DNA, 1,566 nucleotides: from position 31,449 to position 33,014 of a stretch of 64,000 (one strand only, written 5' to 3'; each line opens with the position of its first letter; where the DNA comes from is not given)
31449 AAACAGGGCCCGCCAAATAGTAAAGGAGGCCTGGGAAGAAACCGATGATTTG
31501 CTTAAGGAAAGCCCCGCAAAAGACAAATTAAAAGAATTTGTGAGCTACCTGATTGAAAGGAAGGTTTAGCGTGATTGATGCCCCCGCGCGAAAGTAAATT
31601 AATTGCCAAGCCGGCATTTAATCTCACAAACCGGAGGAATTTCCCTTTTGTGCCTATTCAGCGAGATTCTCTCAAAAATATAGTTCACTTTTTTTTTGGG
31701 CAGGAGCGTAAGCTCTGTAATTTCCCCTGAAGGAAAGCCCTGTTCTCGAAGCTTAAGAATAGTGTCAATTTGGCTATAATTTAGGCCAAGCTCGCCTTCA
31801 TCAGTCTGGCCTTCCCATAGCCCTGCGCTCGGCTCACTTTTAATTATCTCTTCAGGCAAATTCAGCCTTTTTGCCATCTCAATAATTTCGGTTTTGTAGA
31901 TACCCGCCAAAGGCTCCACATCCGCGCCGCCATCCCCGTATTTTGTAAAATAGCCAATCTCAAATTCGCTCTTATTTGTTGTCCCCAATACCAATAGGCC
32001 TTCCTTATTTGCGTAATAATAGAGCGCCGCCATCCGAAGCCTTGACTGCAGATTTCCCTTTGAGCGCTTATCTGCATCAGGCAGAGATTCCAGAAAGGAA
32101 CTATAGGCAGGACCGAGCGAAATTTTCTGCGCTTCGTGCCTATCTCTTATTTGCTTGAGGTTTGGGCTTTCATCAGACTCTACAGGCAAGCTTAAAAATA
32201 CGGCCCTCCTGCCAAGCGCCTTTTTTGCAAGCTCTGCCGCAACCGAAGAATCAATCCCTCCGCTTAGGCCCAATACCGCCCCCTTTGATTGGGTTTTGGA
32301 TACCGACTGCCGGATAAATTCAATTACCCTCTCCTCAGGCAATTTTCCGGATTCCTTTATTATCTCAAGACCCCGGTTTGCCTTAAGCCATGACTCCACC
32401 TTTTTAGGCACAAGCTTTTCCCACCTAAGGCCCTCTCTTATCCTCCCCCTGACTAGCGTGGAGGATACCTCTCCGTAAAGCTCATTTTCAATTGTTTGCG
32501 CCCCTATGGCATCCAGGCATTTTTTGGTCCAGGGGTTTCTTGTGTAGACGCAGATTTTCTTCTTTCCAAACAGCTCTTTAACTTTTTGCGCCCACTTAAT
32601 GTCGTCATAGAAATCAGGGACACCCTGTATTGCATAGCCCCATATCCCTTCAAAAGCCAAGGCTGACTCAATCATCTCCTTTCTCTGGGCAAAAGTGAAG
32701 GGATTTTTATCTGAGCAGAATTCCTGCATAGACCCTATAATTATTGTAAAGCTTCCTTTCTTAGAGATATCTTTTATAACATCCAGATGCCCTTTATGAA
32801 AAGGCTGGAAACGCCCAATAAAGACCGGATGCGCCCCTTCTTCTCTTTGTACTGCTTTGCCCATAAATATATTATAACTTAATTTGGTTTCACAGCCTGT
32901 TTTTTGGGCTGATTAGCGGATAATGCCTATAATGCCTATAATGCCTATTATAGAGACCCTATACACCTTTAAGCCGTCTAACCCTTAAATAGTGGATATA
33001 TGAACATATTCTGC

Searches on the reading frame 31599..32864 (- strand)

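Call 70: search_protein_families(library=pfam, proteins=[window:31599-32864:-])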
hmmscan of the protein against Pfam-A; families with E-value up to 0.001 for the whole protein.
window:31599-32864:- (421 aa): 2 families
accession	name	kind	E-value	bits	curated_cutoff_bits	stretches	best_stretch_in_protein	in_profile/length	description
PF02540.23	NAD_synthase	-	1.1e-71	241.2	21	1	179-410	4-242/242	NAD synthase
PF01467.32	CTP_transf_like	-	1.3e-12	48.6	21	1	14-68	1-57/133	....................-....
